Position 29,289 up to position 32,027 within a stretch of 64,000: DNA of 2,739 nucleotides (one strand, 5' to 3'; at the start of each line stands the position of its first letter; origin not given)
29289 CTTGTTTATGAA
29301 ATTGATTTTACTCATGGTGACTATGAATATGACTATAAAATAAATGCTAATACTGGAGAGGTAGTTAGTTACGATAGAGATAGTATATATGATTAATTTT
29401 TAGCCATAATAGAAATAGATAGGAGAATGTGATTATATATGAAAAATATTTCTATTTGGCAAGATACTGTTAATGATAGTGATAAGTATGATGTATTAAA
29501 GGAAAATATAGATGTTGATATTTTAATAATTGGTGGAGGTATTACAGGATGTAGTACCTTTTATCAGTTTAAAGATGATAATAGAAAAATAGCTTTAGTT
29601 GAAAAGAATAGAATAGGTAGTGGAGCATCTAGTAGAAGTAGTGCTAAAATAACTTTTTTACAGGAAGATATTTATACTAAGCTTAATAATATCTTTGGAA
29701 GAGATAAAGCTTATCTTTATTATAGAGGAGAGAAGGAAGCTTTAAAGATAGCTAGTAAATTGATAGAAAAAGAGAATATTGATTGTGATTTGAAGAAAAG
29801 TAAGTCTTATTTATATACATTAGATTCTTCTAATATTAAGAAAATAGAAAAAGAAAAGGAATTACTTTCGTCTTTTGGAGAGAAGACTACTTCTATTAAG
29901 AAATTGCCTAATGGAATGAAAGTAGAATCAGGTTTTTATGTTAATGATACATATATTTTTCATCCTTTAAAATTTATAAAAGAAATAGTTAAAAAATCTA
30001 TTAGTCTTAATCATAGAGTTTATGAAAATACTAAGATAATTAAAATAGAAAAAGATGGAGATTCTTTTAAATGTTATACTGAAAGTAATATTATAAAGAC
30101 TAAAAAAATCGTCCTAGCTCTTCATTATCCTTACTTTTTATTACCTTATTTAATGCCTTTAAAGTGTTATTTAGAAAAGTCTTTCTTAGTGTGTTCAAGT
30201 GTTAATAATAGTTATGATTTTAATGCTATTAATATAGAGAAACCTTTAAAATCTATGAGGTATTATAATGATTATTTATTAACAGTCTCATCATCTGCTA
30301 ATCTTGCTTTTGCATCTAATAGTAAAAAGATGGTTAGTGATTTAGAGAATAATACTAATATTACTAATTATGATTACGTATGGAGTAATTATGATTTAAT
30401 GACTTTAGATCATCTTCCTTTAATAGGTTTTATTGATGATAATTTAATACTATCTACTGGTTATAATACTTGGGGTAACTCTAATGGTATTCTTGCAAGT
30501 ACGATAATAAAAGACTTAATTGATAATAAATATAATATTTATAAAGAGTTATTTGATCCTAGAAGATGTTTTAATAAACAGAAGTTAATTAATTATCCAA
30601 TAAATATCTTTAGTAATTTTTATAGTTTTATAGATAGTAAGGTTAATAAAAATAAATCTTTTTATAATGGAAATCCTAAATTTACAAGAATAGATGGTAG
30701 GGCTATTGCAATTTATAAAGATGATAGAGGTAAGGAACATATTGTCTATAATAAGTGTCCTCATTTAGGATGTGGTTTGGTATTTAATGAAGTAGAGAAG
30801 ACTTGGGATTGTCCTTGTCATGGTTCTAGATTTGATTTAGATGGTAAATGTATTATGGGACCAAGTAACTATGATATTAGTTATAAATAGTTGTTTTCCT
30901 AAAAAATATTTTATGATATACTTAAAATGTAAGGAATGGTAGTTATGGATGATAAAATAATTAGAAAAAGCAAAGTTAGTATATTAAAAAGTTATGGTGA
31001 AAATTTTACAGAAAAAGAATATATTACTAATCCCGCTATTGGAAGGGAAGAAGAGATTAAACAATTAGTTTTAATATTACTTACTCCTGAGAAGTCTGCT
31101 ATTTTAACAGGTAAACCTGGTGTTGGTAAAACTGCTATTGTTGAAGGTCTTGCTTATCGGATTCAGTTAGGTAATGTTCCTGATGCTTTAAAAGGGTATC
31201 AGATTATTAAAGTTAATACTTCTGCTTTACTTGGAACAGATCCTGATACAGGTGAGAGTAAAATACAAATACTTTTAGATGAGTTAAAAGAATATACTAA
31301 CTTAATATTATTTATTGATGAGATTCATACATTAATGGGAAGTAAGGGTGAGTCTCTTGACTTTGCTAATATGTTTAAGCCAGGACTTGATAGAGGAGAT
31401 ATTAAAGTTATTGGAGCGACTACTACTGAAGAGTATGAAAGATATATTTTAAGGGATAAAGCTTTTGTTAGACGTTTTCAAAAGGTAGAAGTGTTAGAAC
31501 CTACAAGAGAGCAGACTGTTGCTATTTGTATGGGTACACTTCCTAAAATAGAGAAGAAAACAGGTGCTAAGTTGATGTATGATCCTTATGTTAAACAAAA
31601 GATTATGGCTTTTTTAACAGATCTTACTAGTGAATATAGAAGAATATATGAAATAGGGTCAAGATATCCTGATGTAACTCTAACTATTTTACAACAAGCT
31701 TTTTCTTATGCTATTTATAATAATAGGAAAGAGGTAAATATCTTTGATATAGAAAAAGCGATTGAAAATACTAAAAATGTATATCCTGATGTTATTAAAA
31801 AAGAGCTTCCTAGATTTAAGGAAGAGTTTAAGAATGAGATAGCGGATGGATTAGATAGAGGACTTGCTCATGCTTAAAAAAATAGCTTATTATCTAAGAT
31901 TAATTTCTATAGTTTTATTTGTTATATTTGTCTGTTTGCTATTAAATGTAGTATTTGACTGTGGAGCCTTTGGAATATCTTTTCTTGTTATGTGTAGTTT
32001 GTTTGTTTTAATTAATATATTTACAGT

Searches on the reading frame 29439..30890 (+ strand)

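Call 66: search_protein_families(library=pfam, proteins=[window:29439-30890:+], max_evalue=0.001)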
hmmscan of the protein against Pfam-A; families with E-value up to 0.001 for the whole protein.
window:29439-30890:+ (483 aa): 3 families
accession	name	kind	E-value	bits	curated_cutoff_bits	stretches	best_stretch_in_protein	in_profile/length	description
PF01266.30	DAO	-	1.5e-28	100.8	27.9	1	27-354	1-347/353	FAD dependent oxidoreductase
PF00355.32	Rieske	-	3.2e-15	56.2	20.3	1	402-477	5-81/88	Rieske [2Fe-2S] domain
PF13450.12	NAD_binding_8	-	9.9e-05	23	21.9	0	30-66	1-38/68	NAD(P)-binding Rossmann-like domain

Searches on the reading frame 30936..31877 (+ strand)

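Call 66: search_protein_families(library=pfam, proteins=[window:30936-31877:+], max_evalue=0.001)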
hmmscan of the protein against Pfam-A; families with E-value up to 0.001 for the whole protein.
window:30936-31877:+ (313 aa): 6 families
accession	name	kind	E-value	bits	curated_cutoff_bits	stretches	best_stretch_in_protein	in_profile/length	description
PF00004.35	AAA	-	9.8e-14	52.4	21.2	1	56-180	2-126/131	ATPase family associated with various cellular activities (AAA)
PF13191.12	AAA_16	-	3.8e-06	27.9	32.6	1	35-75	3-47/167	AAA ATPase domain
PF05621.17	TniB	-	9.8e-06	25.6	22.4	1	107-186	105-184/189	Bacterial TniB protein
PF20720.3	nSTAND3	-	0.00014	22.1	27.2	1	48-95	13-53/155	Novel STAND NTPase 3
PF12775.13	AAA_7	-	0.00034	20.6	25.8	0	41-74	22-55/181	P-loop containing dynein motor region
PF13401.12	AAA_22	-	0.00038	21.2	27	0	52-159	5-119/130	AAA domain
